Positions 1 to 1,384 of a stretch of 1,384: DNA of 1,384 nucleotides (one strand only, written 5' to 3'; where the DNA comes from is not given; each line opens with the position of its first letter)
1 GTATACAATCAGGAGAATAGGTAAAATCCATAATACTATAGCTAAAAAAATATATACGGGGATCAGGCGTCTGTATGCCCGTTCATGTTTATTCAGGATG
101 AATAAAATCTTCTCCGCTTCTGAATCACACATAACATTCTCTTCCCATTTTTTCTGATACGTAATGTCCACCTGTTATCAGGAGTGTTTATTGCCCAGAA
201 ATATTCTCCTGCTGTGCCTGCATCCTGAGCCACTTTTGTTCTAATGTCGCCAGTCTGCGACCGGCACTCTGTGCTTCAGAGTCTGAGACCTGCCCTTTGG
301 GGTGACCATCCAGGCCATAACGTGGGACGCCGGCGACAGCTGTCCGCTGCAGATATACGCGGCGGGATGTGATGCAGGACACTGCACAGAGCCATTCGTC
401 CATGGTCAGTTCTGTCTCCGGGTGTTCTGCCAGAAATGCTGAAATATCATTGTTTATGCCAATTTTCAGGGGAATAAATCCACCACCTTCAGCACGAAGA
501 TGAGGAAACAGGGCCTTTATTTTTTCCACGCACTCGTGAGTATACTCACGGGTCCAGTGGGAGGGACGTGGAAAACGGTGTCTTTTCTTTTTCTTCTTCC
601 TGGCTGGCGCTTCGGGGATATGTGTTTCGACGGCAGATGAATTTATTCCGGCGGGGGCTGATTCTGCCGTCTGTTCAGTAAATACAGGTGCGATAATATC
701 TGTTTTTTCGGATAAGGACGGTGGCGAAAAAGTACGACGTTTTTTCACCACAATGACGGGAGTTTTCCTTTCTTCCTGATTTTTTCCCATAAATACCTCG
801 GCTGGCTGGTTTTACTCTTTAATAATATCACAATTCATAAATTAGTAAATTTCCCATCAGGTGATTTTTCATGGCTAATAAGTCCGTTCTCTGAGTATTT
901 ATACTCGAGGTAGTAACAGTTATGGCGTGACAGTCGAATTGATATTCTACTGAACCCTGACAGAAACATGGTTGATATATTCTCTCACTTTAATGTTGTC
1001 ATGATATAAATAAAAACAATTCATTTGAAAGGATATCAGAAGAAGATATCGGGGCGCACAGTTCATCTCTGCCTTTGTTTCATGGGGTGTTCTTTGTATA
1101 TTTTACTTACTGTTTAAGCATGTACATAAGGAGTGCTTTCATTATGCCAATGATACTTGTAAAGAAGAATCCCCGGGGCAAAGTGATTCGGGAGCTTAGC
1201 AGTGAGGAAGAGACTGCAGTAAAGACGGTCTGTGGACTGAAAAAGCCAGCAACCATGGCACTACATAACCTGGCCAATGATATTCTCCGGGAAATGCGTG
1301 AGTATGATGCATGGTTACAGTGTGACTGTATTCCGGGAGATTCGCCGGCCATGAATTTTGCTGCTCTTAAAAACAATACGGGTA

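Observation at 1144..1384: Divergently transcribed ORF of unrecognised function with a strong ribosome-binding site, truncated by the window edge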

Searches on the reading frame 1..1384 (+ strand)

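Call 11: search_protein_families(proteins=[L001:4520-5863:+], library=ncbifam, max_evalue=0.1)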
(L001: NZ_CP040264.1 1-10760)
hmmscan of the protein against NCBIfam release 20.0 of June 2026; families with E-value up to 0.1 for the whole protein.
L001:4520-5863:+ (448 aa): 1 family
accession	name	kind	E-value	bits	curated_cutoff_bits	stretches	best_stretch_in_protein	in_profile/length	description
NF046055.1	restr_BPTD_3080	equivalog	0.066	11.1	800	1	365-409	892-934/970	BPTD_3080 family restriction endonuclease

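Call 12: search_protein_families(proteins=[L001:4520-5863:+], library=padloc, max_evalue=0.1)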
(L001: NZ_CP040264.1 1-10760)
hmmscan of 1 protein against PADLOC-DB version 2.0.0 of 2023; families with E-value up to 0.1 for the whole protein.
L001:4520-5863:+ (448 aa): 0 families

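Call 13: search_solved_structures(query=L001:4520-5863:+, max_evalue=1)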
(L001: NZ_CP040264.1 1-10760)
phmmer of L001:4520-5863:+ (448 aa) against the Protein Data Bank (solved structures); distinct sequences matched with E-value up to 1: 1.
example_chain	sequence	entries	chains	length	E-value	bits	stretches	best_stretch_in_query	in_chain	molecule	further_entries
1dkr_A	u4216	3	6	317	0.66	12.1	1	149-219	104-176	PHOSPHORIBOSYL PYROPHOSPHATE SYNTHETASE | PROTEIN (PHOSPHORIBOSYL PYROPHOSPHATE SYNTHETASE) | RIBOSE-PHOSPHATE PYROPHOSPHOKINASE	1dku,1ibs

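Call 14: profile_search(protein=L001:4520-5863:+)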
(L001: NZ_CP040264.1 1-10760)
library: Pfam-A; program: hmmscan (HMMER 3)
A. the first sequence (448 residues): domains with independent E <= 10: 1; with E <= 0.001: 0
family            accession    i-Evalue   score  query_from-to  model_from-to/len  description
DUF790            PF05626.16        0.4     9.9     369-415       303-345/387  Protein of unknown function (DUF790)

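Call 19: find_homologous_proteins(query=L001:4520-5863:+, max_evalue=0.001)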
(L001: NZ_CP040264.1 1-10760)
Query L001:4520-5863:+ (448 aa): 116 proteins with E <= 0.001 among 4241 candidates.
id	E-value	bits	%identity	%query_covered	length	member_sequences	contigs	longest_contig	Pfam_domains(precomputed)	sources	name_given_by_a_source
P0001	0.0e+0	1027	98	100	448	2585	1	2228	PF27227.1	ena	-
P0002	2.3e-279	945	98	92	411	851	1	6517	PF27227.1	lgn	-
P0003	4.0e-239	812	98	81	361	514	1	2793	-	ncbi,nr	ncbi:hypothetical protein OUY60_004967, partial [Escherichia coli]|nr:hypothetical protein [Escheric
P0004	6.5e-192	657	97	66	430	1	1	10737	-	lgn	-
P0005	4.4e-188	644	100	33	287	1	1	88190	PF27227.1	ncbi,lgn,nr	ncbi:hypothetical protein D5O27_20670 [Salmonella enterica subsp. enterica serovar Enteritidis]|nr:h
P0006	1.1e-173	596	98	58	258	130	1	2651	PF27227.1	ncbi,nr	ncbi:protein YagA, partial [Escherichia coli]|nr:protein YagA [Escherichia coli]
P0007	1.7e-173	596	88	69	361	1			-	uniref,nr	uniref:YagA n=1 Tax=Escherichia coli TaxID=562 RepID=A0A8F1IF23_ECOLX|nr:hypothetical protein IHCLGB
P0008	6.0e-169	581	59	100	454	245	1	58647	PF27227.1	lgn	-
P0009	5.3e-167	574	97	58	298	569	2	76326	-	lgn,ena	-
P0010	2.4e-164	566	57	100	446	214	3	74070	PF27227.1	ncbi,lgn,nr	ncbi:hypothetical protein BZR74_21295 [Salmonella enterica subsp. enterica serovar Newport]|nr:hypot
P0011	2.2e-163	562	57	100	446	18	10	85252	PF27227.1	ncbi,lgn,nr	ncbi:hypothetical protein CTP45_25495 [Salmonella enterica]|nr:hypothetical protein [Salmonella ente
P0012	3.6e-162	559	57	100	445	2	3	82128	PF27227.1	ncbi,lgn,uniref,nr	ncbi:hypothetical protein SAMN03159428_04952 [Kosakonia radicincitans]|uniref:Uncharacterized protei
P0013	7.9e-162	557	56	100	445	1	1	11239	PF27227.1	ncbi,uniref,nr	ncbi:hypothetical protein HX884_23000 [Enterobacter sp. SECR19-1250]|uniref:hypothetical protein n=1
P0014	9.9e-162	557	57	100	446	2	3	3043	PF27227.1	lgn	-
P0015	1.4e-161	557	57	100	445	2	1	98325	PF27227.1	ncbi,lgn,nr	ncbi:TPA: hypothetical protein JG951_003129 [Enterobacter hormaechei subsp. steigerwaltii]|nr:hypoth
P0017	4.8e-158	545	55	99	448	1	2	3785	PF27227.1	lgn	-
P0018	2.6e-157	542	55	100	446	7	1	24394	PF27227.1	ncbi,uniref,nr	ncbi:hypothetical protein AW40_28835 [Kosakonia radicincitans UMEnt01/12]|uniref:hypothetical protei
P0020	2.9e-157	542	55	100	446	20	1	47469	PF27227.1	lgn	-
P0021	7.0e-157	541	55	100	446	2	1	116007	PF27227.1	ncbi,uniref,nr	ncbi:hypothetical protein [Enterobacter sp. R4-368]|uniref:hypothetical protein n=1 Tax=Enterobacter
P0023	3.2e-155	536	55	100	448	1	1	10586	PF27227.1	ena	-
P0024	1.8e-154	533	53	100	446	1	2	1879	PF27227.1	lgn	-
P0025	4.9e-154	532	55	100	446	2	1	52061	PF27227.1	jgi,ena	-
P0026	2.4e-153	529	55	100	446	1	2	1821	PF27227.1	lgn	-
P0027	5.0e-153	528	53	99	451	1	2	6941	PF27227.1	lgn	-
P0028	1.6e-152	527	54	100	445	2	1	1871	PF27227.1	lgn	-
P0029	2.7e-152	526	53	100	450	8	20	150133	PF27227.1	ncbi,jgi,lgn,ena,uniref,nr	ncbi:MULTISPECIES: hypothetical protein [Enterobacteriaceae]|uniref:DUF1173 family protein n=1 Tax=C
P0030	7.3e-152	525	54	100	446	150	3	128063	PF27227.1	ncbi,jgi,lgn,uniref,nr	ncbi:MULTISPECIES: hypothetical protein [Kosakonia]|uniref:hypothetical protein n=1 Tax=Kosakonia Ta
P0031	1.0e-151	524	54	100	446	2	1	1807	PF27227.1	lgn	-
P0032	1.2e-151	524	53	100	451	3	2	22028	PF27227.1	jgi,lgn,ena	-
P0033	4.4e-151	522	53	100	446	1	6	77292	PF27227.1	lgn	-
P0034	8.0e-151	521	52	100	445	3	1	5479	PF27227.1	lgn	-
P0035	5.3e-150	518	53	100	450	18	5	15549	PF27227.1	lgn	-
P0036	1.5e-149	517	52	100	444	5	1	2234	PF27227.1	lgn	-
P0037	1.8e-149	517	54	100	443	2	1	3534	PF27227.1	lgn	-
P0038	1.8e-148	513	52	100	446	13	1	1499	PF27227.1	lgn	-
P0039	7.9e-148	511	52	100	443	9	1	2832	PF27227.1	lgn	-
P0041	1.3e-145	504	51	100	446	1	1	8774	PF27227.1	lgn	-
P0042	2.7e-145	503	53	100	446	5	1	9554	PF27227.1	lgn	-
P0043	3.8e-145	502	52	100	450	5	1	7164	PF27227.1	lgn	-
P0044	1.2e-144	501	51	100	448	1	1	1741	PF27227.1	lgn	-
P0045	1.6e-144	500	52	100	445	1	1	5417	PF27227.1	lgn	-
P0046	2.8e-144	500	52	100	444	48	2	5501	PF27227.1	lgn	-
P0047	5.3e-144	499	52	100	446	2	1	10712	PF27227.1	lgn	-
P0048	2.3e-142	493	52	100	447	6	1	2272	PF27227.1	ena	-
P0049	3.5e-142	493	52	100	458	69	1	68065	PF27227.1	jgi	-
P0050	6.8e-142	492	52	100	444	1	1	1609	PF27227.1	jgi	-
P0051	3.2e-141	489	52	100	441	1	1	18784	PF27227.1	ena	-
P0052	4.4e-141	489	52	100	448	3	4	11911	PF27227.1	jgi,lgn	jgi:hypothetical protein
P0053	3.6e-140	486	50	100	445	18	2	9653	PF27227.1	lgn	-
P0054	3.8e-140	486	51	99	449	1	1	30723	PF27227.1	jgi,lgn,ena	-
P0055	1.2e-139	484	51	100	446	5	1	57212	PF27227.1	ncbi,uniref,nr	ncbi:hypothetical protein J1782_06995 [Rahnella sp. BCC 1045]|uniref:hypothetical protein n=1 Tax=Ra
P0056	1.5e-139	484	51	100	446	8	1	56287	PF27227.1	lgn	-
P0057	1.7e-139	484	50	100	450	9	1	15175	PF27227.1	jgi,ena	-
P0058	4.0e-139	483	51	100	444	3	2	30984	PF27227.1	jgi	-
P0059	1.2e-138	481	52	92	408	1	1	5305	PF27227.1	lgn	-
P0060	1.3e-138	481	50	99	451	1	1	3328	PF27227.1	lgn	-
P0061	2.7e-138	480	51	100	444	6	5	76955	PF27227.1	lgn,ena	-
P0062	3.1e-138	480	51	100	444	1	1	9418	PF27227.1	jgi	jgi:hypothetical protein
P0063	3.1e-138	480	49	99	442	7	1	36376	PF27227.1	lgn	-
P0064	3.3e-138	480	50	99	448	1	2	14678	PF27227.1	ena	-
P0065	5.4e-138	479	50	99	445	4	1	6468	PF27227.1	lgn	-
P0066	2.8e-137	476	51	100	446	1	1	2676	PF27227.1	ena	-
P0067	7.5e-137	475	51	100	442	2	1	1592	PF27227.1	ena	-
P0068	9.6e-137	475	50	99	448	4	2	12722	PF27227.1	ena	-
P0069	3.5e-136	473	49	100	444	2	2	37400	PF27227.1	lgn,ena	-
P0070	4.4e-136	473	49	100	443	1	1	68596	PF27227.1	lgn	-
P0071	7.7e-136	472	49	100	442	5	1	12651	PF27227.1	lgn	-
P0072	9.7e-136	471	49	100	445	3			PF27227.1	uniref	uniref:hypothetical protein n=1 Tax=Pantoea stewartii TaxID=66269 RepID=UPI003F533F80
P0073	2.3e-135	470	49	100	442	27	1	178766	PF27227.1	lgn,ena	-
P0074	3.1e-135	470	51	100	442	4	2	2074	PF27227.1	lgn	-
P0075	3.2e-135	470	50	100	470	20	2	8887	PF27227.1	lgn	-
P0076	2.5e-134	467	49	100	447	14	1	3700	PF27227.1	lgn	-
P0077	8.8e-134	465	49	100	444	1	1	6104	PF27227.1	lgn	-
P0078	4.5e-133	463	50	98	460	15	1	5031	PF27227.1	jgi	jgi:hypothetical protein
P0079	7.5e-132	459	48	100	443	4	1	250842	PF27227.1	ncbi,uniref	ncbi:hypothetical protein [Providencia rettgeri]|uniref:hypothetical protein n=1 Tax=Providencia ret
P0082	9.3e-130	452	48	100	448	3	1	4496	PF27227.1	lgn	-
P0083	4.1e-129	450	48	100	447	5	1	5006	PF27227.1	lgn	-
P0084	2.2e-128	447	48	100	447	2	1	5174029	PF27227.1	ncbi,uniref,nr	ncbi:hypothetical protein [Pantoea sp. BAV 3049]|uniref:hypothetical protein n=1 Tax=Pantoea sp. BAV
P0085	2.5e-128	447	48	100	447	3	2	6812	PF27227.1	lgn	-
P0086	1.7e-126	441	48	100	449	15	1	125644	PF27227.1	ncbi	-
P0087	7.2e-126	439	51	91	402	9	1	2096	PF27227.1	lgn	-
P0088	2.4e-125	437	47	100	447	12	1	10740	PF27227.1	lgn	-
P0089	7.6e-125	435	47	100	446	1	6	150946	PF27227.1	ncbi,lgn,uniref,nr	ncbi:hypothetical protein [Erwinia mallotivora]|uniref:hypothetical protein n=1 Tax=Erwinia mallotiv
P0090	1.3e-124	435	47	100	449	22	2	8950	PF27227.1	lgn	-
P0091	6.4e-122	426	46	100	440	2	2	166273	PF27227.1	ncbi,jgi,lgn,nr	ncbi:hypothetical protein FJP62_20120 [Pantoea vagans]|nr:hypothetical protein FJP62_20120 [Pantoea 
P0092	1.2e-121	425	46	99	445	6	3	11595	PF27227.1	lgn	-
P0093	1.5e-121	425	46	99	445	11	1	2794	PF27227.1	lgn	-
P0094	1.0e-120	422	46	100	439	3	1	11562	PF27227.1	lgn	-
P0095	1.2e-120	422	54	78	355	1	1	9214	PF27227.1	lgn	-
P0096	4.6e-117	410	45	99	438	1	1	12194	PF27227.1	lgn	-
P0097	4.7e-114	400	51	83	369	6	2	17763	PF27227.1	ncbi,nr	ncbi:TPA: hypothetical protein I8271_005221, partial [Kluyvera intermedia]|nr:hypothetical protein [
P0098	7.3e-112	393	53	78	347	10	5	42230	PF27227.1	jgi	jgi:hypothetical protein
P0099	5.2e-110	387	58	64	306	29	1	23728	PF27227.1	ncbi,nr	ncbi:hypothetical protein JVY96_004496, partial [Salmonella enterica]|nr:hypothetical protein [Salmo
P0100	9.1e-106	373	49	82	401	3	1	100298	PF27227.1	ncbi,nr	ncbi:hypothetical protein DFO55_11888 [Grimontella sp. AG753]|nr:hypothetical protein DFO55_11888 [G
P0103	2.7e-92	328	55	62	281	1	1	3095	PF27227.1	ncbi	ncbi:TPA: hypothetical protein ACOSDI_004704, partial [Salmonella enterica]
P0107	1.1e-76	277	35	100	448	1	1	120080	PF27227.1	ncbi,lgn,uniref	ncbi:hypothetical protein ABRP83_13405 [Pectobacterium brasiliense]|uniref:hypothetical protein n=1 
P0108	6.6e-75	271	35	99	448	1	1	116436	PF27227.1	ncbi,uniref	ncbi:hypothetical protein ACIPTP_22070 [Pectobacterium versatile]|uniref:hypothetical protein n=1 Ta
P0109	5.5e-74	268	35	99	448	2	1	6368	PF27227.1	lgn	-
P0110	1.4e-68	250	52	48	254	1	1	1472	PF27227.1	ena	-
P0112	1.2e-64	237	33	99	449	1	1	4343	PF27227.1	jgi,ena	-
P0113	1.4e-64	237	35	99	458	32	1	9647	PF27227.1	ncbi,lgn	ncbi:hypothetical protein ACI09C_004429 [Cronobacter turicensis]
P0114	9.0e-49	185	31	95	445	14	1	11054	PF27227.1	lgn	-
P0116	8.1e-39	152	97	16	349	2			PF11504.14,PF27227.1,PF01024.25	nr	nr:colicin Ia central receptor-binding domain-containing protein [Shigella sonnei]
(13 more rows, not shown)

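Call 21: search_protein_families(proteins=[L001:4520-5863:+], library=phrogs, max_evalue=0.1)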
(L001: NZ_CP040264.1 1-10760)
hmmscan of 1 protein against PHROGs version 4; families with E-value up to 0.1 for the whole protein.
L001:4520-5863:+ (448 aa): 0 families

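Call 27: predict_structure(alignment_id=A1)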
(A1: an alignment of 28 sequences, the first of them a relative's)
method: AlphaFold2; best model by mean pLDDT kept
length: 448 residues; sequences in the alignment: 28
mean_pLDDT: 81.5   pTM: 0.79
mean pLDDT of the five models: 81.5, 81.3, 79.8, 78.6, 76.3
residues with pLDDT >= 90: 169; 70-90: 189; 50-70: 58; < 50: 32
segments of 3 or more residues with pLDDT < 50: 102-112, 138-152, 425-430
pLDDT, mean of each block of 10 residues (from residue 1): 77 84 88 79 87 84 75 76 71 73 44 67 87 55 32 71 96 91 72 95 90 89 93 75 91 91 86 90 78 95 89 92 89 93 92 95 86 92 94 80 69 89 56 79 87
secondary structure, 60 per line:
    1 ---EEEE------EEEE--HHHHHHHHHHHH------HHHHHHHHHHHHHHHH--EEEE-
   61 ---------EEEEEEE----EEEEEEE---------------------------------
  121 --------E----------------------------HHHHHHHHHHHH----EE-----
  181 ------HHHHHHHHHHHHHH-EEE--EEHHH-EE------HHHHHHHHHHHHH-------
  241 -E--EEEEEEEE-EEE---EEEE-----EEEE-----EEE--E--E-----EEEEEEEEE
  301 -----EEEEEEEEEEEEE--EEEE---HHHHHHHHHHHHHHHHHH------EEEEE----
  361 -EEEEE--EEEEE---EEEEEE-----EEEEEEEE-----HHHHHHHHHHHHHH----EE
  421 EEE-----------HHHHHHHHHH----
elements in order: E4-7 E14-17 H20-31 H38-53 E56-59 E70-76 E81-87 H158-169 H187-200 E202-204 H221-233 E245-252 E254-256 E260-263 E269-272 E278-280 E292-300 E306-318 E321-324 H328-345 E352-356 E362-366 E369-373 E377-382 E388-395 H401-414 E419-423 H435-444

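Call 29: fold_search(model_id=the predicted structure, library=pdb)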
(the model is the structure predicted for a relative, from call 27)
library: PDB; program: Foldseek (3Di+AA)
matches with E <= 10: 871; with E <= 0.001: 0
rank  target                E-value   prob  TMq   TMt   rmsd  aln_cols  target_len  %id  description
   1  6p4o_F                3.9e-03  0.95  0.15  0.14  12.3       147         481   17  Complex of XPB helicase with Bax1 endonuclease from Sulfurisphaera tokodaii at 3.15 Angstroms resolution (released 2020-06-03)
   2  6p4o_B                1.2e-02  0.66  0.14  0.13  13.1       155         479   16  Complex of XPB helicase with Bax1 endonuclease from Sulfurisphaera tokodaii at 3.15 Angstroms resolution (released 2020-06-03)
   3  7thq_A                1.2e-02  0.06  0.07  0.07  16.0       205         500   11  Crystal structure of PltF trapped with PigG using a proline adenosine vinylsulfonamide inhibitor (released 2022-11-30)
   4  1t0f_A                1.9e-02  0.87  0.15  0.23   7.2       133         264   14  Crystal Structure of the TnsA/TnsC(504-555) complex (released 2004-11-09)
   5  6vw4_A                3.7e-02  0.13  0.09  0.18  14.9       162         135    9  2.35 Angstrom structure of Caci_6494 from Catenulispora Acidiphila in complex with S-DNPA (released 2020-06-17)
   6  6p77_A                4.9e-02  0.12  0.08  0.17  15.2       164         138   11  2.5 Angstrom structure of Caci_6494 from Catenulispora Acidiphila (released 2020-06-17)
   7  7dm0_A                4.9e-02  0.08  0.07  0.15  16.9       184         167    9  Biofilm associated protein - C region (released 2021-12-15)
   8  6p66_B                5.5e-02  0.28  0.13  0.13  12.4       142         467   15  The crystal structure of the XPB complex with Bax1 from Archaeoglobus fulgidus at 3.0 Angstrom resolution (released 2020-06-17)
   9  3hx8_A                6.2e-02  0.14  0.09  0.21  13.3       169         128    5  Crystal structure of putative ketosteroid isomerase (NP_103587.1) from Mesorhizobium loti at 1.45 A resolution (released 2009-07-07)
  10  5ivu_B                6.2e-02  0.10  0.08  0.17  17.0       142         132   13  Crystal Structure of Streptomyces griseoflavus Cofilin (released 2017-03-29)
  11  6vw4_B                6.6e-02  0.11  0.09  0.18  14.2       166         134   10  2.35 Angstrom structure of Caci_6494 from Catenulispora Acidiphila in complex with S-DNPA (released 2020-06-17)
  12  5bka_F                6.9e-02  0.09  0.08  0.18  17.3       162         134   12  2.1 Angstrom structure of ActVI-ORFA from Streptomyces Coelicolor (released 2020-06-03)
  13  5bst                  6.9e-02  0.05  0.06  0.05  16.3       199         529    6  Crystal structure of 4-coumarate:CoA ligase complexed with coumaroyl adenylate (released 2016-05-11)
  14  3hx8_B                7.3e-02  0.11  0.09  0.19  13.6       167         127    5  Crystal structure of putative ketosteroid isomerase (NP_103587.1) from Mesorhizobium loti at 1.45 A resolution (released 2009-07-07)
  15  6e8o_B                7.8e-02  0.06  0.10  0.09  16.9       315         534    8  Crystal structure of aryl acid adenylating enzyme FscC from Fuscachelin NRPS in complex with AMP (released 2019-08-21)
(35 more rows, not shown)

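Call 32: search_protein_representatives(protein=L001:4520-5863:+)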
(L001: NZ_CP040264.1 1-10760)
Query: 448 residues. Proteins with E-value up to 0.001 (for the whole library): 530; up to 1e-10: 253; up to 1e-30: 55. The best 150 are listed.
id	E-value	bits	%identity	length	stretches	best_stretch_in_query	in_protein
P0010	7.7e-165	565.6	58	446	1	4-446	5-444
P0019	9.2e-158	542.3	88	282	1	70-346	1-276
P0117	3.4e-111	388.8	96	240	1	1-182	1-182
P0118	7.8e-103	361.3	41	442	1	4-446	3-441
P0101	2.3e-98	346.5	79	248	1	70-281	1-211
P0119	5.1e-92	325.6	39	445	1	4-442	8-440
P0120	1.1e-82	294.8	97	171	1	1-135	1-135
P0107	3.5e-77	276.7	36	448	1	12-446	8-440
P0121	5.4e-73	262.9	36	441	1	5-447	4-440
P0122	1.6e-70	254.7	95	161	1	1-121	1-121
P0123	2.3e-70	254.2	90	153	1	1-127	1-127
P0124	2.9e-68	247.3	98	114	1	1-114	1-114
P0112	3.8e-65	237.1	35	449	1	5-432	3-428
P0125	9.0e-64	232.5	99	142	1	1-106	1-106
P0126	2.3e-61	224.6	33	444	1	14-435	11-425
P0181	2.7e-24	102.4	27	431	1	15-422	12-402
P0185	7.5e-23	97.7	32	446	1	10-417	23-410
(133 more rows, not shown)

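Call 35: profile_search(alignment_id=A2)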
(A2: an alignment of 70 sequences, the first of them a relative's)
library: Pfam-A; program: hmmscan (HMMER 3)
A. the first sequence (448 residues): domains with independent E <= 10: 1; with E <= 0.001: 0
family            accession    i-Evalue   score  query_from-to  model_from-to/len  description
DUF790            PF05626.16        0.4     9.9     369-415       303-345/387  Protein of unknown function (DUF790)
B. every sequence of the alignment scanned on its own (70 sequences): families by number of members that match
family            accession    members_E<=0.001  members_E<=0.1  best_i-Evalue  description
DUF790            PF05626.16                 7              33        5.2e-05  Protein of unknown function (DUF790)
DUF1173           PF06666.16                 0               4        3.4e-03  Protein of unknown function (DUF1173)
DUF3847           PF12958.12                 0               1        2.8e-02  Protein of unknown function (DUF3847)
IcmW              PF23130.1                  0               1        9.0e-02  IcmW

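Call 37: find_encoding_contigs(protein=P0118, flank=8000, max_places=4)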
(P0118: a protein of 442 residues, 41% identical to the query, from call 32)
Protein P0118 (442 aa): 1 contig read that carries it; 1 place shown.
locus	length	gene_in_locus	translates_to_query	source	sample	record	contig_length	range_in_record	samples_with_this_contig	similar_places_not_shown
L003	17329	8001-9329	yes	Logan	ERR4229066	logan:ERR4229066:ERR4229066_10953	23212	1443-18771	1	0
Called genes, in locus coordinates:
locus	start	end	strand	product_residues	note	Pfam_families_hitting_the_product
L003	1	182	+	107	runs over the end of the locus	-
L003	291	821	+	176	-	-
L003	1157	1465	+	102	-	-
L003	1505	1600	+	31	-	-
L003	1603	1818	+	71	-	-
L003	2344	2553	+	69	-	-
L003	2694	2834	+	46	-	-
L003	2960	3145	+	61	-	-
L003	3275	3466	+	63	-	-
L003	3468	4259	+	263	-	PF00589:Phage_integrase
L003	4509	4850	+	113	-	-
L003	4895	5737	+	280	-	PF01656:CbiA, PF10609:ParA (weak), PF13614:AAA_31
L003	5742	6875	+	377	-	PF02195:ParB_N, PF17762:HTH_ParB (faint), PF08535:KorB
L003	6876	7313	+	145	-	-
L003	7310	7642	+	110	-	-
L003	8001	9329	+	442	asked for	PF27227:Endonuc-like_C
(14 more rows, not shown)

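Call 38: find_encoding_contigs(protein=P0181, flank=8000, max_places=4)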
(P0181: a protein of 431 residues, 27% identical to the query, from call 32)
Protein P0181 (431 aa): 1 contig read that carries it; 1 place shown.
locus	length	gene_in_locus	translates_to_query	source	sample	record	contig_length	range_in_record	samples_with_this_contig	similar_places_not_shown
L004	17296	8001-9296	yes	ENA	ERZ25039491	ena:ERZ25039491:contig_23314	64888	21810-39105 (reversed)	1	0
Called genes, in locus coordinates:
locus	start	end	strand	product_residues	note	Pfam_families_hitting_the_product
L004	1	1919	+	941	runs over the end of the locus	PF11130:TraC_F_IV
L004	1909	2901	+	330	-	PF06834:TraU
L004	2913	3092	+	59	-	-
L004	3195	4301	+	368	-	-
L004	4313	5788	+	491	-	PF07916:TraG_N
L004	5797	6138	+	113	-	-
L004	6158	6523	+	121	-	-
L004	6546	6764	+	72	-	PF05869:Dam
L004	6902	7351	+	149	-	-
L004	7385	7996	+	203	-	PF13462:Thioredoxin_4, PF01323:DSBA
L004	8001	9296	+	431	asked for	PF27227:Endonuc-like_C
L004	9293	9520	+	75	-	-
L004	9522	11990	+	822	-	-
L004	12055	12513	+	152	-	PF00436:SSB, PF01336:tRNA_anti-codon (faint)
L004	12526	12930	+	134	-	-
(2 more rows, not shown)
